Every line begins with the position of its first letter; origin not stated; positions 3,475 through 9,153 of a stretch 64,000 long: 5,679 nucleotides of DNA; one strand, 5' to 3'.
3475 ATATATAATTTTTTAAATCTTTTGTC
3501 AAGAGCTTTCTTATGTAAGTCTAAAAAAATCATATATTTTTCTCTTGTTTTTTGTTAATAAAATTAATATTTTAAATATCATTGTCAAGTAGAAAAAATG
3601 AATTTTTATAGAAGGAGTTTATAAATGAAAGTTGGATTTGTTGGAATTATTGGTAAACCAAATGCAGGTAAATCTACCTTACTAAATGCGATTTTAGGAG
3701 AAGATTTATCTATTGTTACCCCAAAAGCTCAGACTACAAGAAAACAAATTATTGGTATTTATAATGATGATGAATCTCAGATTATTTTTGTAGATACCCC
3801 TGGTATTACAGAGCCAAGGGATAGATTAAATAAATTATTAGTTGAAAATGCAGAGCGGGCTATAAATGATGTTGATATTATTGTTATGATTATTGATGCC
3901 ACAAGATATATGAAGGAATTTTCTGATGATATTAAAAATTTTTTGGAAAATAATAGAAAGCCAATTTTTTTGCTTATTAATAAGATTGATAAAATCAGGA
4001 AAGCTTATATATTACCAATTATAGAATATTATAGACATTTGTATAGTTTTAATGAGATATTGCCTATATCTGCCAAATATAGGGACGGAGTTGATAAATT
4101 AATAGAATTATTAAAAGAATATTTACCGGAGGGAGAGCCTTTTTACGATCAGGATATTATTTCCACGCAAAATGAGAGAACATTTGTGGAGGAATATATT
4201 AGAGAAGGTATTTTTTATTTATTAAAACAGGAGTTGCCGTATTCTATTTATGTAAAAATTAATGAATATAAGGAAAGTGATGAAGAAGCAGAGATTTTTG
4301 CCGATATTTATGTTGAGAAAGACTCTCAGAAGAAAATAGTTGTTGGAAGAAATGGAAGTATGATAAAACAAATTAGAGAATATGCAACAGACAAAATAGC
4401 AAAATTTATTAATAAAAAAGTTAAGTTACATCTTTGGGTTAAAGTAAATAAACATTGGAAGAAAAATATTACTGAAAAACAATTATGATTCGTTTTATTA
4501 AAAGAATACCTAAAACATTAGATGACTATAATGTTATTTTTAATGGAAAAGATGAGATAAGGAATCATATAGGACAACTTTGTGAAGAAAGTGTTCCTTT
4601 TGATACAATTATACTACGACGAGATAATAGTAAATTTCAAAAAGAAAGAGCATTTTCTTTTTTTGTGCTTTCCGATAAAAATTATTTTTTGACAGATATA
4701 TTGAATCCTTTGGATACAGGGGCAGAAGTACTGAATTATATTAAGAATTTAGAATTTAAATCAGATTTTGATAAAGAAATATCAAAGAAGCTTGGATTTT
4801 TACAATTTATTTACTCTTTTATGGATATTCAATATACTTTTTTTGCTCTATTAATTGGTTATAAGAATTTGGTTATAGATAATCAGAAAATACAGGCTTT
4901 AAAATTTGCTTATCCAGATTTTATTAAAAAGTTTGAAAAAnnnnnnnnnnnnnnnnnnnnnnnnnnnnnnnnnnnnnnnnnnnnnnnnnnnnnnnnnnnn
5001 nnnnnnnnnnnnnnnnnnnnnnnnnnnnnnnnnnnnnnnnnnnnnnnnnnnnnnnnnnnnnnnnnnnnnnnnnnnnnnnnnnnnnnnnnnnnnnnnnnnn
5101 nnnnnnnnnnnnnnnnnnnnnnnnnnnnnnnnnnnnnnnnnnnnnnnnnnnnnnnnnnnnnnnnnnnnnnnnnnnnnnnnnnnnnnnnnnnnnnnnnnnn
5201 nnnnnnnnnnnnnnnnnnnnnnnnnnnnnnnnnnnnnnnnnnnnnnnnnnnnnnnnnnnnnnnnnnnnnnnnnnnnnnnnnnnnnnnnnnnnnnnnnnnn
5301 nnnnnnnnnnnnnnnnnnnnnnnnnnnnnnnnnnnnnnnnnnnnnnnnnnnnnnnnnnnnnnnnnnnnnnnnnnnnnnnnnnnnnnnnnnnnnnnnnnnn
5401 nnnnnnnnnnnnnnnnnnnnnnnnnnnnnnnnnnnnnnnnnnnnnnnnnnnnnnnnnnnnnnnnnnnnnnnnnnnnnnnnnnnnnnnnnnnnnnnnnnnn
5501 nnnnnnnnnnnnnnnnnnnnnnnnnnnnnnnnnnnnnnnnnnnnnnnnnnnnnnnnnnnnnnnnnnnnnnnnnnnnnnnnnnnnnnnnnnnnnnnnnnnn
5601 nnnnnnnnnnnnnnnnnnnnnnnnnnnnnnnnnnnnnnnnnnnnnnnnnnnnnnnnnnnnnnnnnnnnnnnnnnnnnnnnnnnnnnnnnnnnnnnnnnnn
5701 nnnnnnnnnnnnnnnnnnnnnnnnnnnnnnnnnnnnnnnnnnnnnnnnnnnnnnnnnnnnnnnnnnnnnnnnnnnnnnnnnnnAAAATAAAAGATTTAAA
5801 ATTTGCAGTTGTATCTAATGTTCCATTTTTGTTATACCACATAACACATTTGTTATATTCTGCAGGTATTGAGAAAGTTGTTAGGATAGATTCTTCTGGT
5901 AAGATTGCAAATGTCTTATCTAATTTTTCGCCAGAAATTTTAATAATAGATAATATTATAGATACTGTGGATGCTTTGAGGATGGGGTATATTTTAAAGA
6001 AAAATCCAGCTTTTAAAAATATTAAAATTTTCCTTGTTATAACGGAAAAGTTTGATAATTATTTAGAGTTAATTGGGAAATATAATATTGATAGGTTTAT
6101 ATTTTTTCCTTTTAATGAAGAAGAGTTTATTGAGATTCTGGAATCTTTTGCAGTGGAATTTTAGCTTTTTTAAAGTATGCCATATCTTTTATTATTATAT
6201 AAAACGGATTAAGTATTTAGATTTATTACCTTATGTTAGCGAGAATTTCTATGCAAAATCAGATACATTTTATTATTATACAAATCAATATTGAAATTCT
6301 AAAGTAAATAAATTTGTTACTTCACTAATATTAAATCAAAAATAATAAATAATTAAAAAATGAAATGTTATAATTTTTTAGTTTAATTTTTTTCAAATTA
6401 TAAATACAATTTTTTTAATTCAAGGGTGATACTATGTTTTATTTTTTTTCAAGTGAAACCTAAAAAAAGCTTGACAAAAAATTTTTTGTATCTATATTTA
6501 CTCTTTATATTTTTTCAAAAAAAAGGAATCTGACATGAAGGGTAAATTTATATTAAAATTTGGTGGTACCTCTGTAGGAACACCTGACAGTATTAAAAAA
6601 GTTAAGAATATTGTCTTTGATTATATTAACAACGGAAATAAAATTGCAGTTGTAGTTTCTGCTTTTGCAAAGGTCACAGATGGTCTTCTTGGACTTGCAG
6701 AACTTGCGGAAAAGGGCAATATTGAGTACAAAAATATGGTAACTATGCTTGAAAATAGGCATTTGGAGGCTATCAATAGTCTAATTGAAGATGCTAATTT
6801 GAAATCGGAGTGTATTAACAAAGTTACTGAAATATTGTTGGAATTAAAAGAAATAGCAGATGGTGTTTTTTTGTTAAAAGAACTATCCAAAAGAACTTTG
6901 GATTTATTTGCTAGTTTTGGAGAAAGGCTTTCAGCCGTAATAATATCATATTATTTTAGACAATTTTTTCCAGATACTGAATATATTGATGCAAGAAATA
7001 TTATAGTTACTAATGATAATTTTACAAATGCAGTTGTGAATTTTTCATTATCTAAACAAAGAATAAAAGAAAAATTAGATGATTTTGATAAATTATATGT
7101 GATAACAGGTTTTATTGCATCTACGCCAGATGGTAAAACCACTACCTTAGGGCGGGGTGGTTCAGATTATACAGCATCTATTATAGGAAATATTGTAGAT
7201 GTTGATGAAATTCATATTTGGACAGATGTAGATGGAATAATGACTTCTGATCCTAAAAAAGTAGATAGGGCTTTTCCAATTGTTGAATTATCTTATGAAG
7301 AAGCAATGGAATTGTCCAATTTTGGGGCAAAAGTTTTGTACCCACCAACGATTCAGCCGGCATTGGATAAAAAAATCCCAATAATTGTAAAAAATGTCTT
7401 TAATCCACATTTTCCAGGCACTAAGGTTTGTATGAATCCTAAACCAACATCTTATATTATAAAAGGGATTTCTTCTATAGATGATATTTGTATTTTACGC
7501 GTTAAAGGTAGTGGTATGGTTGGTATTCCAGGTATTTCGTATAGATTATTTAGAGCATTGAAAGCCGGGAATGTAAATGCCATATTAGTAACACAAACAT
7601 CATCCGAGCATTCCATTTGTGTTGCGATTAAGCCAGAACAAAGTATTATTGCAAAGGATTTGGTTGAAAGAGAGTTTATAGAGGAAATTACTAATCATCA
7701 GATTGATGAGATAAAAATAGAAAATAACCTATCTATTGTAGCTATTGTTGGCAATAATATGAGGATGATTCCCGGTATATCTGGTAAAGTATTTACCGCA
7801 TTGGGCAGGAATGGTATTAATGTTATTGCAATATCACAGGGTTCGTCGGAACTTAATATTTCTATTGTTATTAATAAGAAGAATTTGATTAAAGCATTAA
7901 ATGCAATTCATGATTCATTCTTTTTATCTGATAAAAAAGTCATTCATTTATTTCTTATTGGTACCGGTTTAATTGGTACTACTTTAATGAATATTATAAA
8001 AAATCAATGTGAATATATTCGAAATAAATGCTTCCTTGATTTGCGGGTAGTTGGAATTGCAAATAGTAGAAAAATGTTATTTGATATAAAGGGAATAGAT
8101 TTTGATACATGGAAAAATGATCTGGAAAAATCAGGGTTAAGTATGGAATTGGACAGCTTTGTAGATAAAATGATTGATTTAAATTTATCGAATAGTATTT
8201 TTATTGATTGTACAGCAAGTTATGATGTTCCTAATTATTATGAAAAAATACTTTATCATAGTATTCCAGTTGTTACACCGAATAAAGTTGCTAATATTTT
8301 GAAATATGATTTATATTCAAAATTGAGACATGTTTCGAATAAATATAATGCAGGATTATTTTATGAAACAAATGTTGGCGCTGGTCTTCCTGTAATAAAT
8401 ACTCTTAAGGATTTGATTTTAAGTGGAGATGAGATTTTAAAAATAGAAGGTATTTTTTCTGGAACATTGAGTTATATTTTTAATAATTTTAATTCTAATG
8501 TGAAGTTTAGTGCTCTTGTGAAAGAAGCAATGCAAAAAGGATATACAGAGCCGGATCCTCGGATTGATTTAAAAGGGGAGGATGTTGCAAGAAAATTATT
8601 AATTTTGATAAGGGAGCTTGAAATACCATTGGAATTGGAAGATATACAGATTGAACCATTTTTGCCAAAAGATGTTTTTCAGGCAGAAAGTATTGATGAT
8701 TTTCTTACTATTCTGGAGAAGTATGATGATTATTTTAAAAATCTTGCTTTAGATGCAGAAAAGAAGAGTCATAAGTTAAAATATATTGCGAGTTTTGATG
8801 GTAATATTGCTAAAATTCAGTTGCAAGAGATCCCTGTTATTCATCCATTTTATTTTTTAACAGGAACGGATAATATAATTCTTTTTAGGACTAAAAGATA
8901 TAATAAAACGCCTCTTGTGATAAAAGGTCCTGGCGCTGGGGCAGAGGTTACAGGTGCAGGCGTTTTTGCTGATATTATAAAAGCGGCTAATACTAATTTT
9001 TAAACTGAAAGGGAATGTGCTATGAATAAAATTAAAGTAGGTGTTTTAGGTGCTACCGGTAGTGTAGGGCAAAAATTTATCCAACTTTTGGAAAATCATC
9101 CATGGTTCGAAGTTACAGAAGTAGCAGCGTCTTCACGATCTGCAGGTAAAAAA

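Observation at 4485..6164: Large PilZ-domain protein translationally coupled to era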

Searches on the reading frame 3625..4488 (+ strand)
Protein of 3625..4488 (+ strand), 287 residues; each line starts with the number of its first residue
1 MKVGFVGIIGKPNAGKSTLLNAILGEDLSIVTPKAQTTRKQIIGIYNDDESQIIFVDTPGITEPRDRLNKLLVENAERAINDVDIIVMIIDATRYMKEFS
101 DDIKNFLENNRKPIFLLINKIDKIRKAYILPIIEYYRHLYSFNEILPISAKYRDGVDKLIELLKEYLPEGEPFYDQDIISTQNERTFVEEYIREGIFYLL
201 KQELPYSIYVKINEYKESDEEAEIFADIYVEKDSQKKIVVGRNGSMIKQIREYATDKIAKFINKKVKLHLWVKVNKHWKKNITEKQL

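Call 6: search_protein_families(library=pfam, proteins=[window:3625-4488:+], max_evalue=0.1)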
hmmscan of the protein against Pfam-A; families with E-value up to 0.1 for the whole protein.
window:3625-4488:+ (287 aa): 21 families
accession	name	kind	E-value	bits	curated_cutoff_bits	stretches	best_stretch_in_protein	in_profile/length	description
PF01926.29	MMR_HSR1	-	4.9e-28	98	21.9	1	6-120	2-113/113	50S ribosome-binding GTPase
PF07650.23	KH_2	-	3.8e-17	62.3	22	1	203-278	1-77/78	KH domain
PF00009.33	GTP_EFTU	-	4.3e-14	53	26.5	1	6-168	6-187/188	Elongation factor Tu GTP binding domain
PF00350.29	Dynamin_N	-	3.9e-11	43.7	27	2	6-39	1-34/168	Dynamin family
PF02421.24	FeoB_N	-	5.3e-11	42.7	27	1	6-161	3-154/156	Ferrous iron transport protein B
PF02492.25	cobW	-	2.3e-08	34.3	20.7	1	45-127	77-159/180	CobW/HypB/UreG, nucleotide-binding domain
PF10662.15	PduV-EutP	-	8.8e-08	32.5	21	1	8-164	6-142/143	Ethanolamine utilisation - propanediol utilisation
PF04548.22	AIG1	-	3.2e-06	27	27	1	8-98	5-99/212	AIG1 family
PF03193.22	RsgA_GTPase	-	1.5e-05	25.4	30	1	8-63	111-170/174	RsgA GTPase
PF08477.19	Roc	-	0.00066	20.3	27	1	7-122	3-119/119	Ras of Complex, Roc, domain of DAPkinase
PF13401.12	AAA_22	-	0.0015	19.2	27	1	4-142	6-110/130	AAA domain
PF16897.10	MMR_HSR1_Xtn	-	0.002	18.5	35.2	1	100-166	42-103/106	C-terminal region of MMR_HSR1 domain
PF13173.12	AAA_14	-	0.0034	17.8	27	1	6-112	5-90/129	AAA domain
PF00005.33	ABC_tran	-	0.0094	17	25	1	6-26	14-34/137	ABC transporter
PF00025.27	Arf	-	0.013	15.4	22.3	1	8-125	19-129/174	ADP-ribosylation factor family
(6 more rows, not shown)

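Call 7: search_protein_families(library=ncbifam, proteins=[window:3625-4488:+], max_evalue=0.1)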
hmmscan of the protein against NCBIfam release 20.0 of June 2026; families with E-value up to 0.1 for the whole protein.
window:3625-4488:+ (287 aa): 39 families (the best 25 are shown)
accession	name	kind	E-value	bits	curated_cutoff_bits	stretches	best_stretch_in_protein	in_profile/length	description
NF000908.1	PRK00089.1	equivalog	6.8e-104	347.2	237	1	1-281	1-282/291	GTPase Era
TIGR00436.1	era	equivalog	2.2e-80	269.9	116.25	1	4-273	1-270/270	GTPase Era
TIGR03594.1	GTPase_EngA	equivalog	4e-34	118.4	306.7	1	6-169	3-162/432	ribosome biogenesis GTPase Der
TIGR00231.1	small_GTP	domain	4.7e-28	98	42.5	1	2-164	2-163/164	GTP-binding protein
TIGR00450.1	mnmE_trmE_thdF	equivalog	3.2e-25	89.1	252.6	1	6-194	212-394/446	tRNA uridine-5-carboxymethylaminomethyl(34) synthesis GTPase MnmE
NF003661.0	PRK05291.1-3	equivalog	1.4e-24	87.3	380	1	6-190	219-394/448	tRNA uridine-5-carboxymethylaminomethyl(34) synthesis GTPase MnmE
TIGR03918.1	GTP_HydF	equivalog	5.2e-22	78.2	325.55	1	6-172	10-174/392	[FeFe] hydrogenase H-cluster maturation GTPase HydF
NF002828.0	PRK03003.1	equivalog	1.4e-19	70.1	631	1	5-170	42-203/477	ribosome biogenesis GTPase Der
NF007071.0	PRK09518.1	equivalog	9.4e-19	67.4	953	1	3-169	271-433/706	bifunctional cytidylate kinase/GTPase Der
TIGR03596.1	GTPase_YlqF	equivalog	2.5e-14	53.3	208.2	2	8-65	123-177/276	ribosome biogenesis GTPase YlqF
TIGR03598.1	GTPase_YsxC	equivalog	5.6e-14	52.2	124.45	1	6-163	21-185/186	ribosome biogenesis GTP-binding protein YihA/YsxC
NF008956.1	PRK12299.1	equivalog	1.7e-13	50.3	300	1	6-167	161-325/327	GTPase ObgE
TIGR02729.1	Obg_CgtA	equivalog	8e-13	48.1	280.25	1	6-166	160-327/329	Obg family GTPase CgtA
NF008955.0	PRK12297.1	equivalog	5.5e-12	45.3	406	1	6-184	162-345/429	GTPase ObgE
TIGR03156.1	GTP_HflX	equivalog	1.3e-10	40.7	216.75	1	5-166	191-350/351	GTPase HflX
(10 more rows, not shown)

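Call 11: list_cluster_members(proteins=[P0001, window:3625-4485:+])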
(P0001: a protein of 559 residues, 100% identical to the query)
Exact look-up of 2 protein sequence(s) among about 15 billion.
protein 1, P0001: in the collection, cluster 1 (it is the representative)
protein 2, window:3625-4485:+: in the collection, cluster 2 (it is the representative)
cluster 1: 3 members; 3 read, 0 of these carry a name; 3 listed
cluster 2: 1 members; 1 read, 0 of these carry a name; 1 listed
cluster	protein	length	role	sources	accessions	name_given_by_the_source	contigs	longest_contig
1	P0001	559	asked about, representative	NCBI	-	-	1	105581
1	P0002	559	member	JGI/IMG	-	-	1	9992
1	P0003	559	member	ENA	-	-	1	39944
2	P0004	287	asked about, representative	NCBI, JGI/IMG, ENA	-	-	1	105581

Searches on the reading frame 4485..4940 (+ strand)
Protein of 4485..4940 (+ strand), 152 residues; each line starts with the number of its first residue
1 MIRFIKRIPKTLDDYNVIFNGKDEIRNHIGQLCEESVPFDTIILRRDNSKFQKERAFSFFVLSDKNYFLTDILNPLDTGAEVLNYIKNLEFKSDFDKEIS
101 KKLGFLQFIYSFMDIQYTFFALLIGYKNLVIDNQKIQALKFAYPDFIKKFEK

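Call 73: search_protein_families(library=pfam, proteins=[window:4485-4940:+], max_evalue=10)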
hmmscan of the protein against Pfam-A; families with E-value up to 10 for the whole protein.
seq(152 aa): 1 family
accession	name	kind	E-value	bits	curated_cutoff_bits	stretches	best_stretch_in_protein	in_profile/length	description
PF04547.17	Anoctamin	-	0.019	14.3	28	1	57-122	160-226/460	Calcium-activated chloride channel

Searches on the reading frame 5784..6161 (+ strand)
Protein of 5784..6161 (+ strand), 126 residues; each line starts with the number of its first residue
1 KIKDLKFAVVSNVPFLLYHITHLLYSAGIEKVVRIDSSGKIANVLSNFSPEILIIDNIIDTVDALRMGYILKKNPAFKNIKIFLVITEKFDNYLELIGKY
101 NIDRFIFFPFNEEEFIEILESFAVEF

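Call 73: search_protein_families(library=pfam, proteins=[window:5784-6161:+], max_evalue=10)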
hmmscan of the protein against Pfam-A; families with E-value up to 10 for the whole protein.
seq(126 aa): 2 families
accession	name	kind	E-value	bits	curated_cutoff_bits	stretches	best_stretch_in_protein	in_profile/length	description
PF00072.30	Response_reg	-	0.00051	20.6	30.2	1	9-119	3-110/111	Response regulator receiver domain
PF19234.4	DUF5887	-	0.017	15.6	32.7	1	32-103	29-95/136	Family of unknown function (DUF5887)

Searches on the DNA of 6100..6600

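Call 87: search_rna_families(source=window, start=6100, end=6600, threshold=evalue, max_evalue=1)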
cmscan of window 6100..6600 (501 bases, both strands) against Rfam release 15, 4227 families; matches with E-value up to 1: 0.
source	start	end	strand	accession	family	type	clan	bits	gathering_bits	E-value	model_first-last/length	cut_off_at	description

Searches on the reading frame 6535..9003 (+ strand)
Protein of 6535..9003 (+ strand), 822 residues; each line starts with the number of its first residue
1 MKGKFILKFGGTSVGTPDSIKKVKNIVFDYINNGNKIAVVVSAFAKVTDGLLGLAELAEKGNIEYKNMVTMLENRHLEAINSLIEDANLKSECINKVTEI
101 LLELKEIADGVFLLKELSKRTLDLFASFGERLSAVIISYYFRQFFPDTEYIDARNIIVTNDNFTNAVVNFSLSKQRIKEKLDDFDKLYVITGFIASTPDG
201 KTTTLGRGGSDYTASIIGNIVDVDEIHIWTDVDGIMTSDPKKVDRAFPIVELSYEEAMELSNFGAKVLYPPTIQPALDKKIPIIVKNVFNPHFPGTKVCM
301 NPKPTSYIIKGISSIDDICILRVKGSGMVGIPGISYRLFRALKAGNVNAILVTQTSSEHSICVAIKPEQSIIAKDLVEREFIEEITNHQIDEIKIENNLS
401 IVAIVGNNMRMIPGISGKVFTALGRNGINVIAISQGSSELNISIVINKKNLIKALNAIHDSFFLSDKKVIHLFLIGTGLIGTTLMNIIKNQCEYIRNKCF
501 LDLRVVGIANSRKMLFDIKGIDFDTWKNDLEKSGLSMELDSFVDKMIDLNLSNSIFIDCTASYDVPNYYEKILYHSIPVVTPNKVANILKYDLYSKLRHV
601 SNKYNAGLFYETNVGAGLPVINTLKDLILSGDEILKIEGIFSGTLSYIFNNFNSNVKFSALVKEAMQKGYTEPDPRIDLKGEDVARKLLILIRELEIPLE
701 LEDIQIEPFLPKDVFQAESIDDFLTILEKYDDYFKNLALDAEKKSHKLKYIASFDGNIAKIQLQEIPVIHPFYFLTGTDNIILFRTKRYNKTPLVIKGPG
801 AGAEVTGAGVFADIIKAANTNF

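Call 6: search_protein_families(library=pfam, proteins=[window:6535-9003:+], max_evalue=0.1)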
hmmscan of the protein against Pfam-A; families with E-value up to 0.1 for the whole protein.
window:6535-9003:+ (822 aa): 6 families
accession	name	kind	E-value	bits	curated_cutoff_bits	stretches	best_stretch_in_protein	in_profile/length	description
PF00742.24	Homoserine_dh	-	5.6e-49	166.7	22.9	1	619-815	1-173/173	Homoserine dehydrogenase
PF00696.33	AA_kinase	-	9e-46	156.9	24.9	1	4-287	2-234/234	Amino acid kinase family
PF22468.2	ACT_9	-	9.9e-39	131.4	27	2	402-462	1-61/61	ACT domain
PF13840.12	ACT_7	-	2.6e-15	56.4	27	2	395-460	2-65/65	ACT domain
PF03447.22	NAD_binding_3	-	5.7e-15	56.5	24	1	476-611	1-116/116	Homoserine dehydrogenase, NAD binding domain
PF01842.31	ACT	-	2.5e-08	34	27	1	413-460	11-63/66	ACT domain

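Call 7: search_protein_families(library=ncbifam, proteins=[window:6535-9003:+], max_evalue=0.1)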
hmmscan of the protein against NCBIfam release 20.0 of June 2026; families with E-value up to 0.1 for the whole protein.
window:6535-9003:+ (822 aa): 32 families (the best 25 are shown)
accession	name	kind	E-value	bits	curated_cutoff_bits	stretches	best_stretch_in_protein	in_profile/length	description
NF006959.0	PRK09436.1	equivalog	8e-300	996.6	726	1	6-820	3-815/819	bifunctional aspartate kinase/homoserine dehydrogenase I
NF007003.0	PRK09466.1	subfamily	1.8e-165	552.5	582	1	4-818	12-807/810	bifunctional aspartate kinase/homoserine dehydrogenase II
NF004938.0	PRK06291.1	equivalog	3.3e-141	471.1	528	1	5-467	3-466/468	aspartate kinase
TIGR00657.1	asp_kinases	subfamily_domain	1.7e-119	399.8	208.7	1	6-463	5-441/442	aspartate kinase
TIGR00656.1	asp_kin_monofn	equivalog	5.7e-107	358.2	402.25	1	6-464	5-406/407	aspartate kinase, monofunctional class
NF006570.0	PRK09084.1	equivalog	9.1e-105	351.3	455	1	5-464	5-450/452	lysine-sensitive aspartokinase 3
NF006540.0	PRK09034.1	equivalog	1.6e-72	244.6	434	1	6-465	3-451/454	aspartate kinase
NF005155.0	PRK06635.1-4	equivalog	8.5e-70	235.8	346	2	114-466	58-405/407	aspartate kinase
NF006515.0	PRK08961.1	equivalog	6.8e-69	232.8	802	1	4-468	9-465/861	bifunctional aspartate kinase/diaminopimelate decarboxylase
NF006068.0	PRK08210.1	equivalog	3.9e-66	223.9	474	2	115-465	64-403/405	aspartate kinase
NF005154.0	PRK06635.1-2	equivalog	4.6e-66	223.8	376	2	111-464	62-404/407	aspartate kinase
NF004579.0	PRK05925.1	equivalog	5.1e-64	216.9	665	1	4-465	3-435/440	aspartate kinase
NF005156.0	PRK06635.1-5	equivalog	1.9e-60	204.7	594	2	115-469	59-407/411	aspartate kinase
NF005656.0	PRK07431.1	equivalog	1.6e-59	202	657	2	114-468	58-415/587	aspartate kinase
NF005153.0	PRK06635.1-1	equivalog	2e-56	191.8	585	2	115-470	59-413/421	aspartate kinase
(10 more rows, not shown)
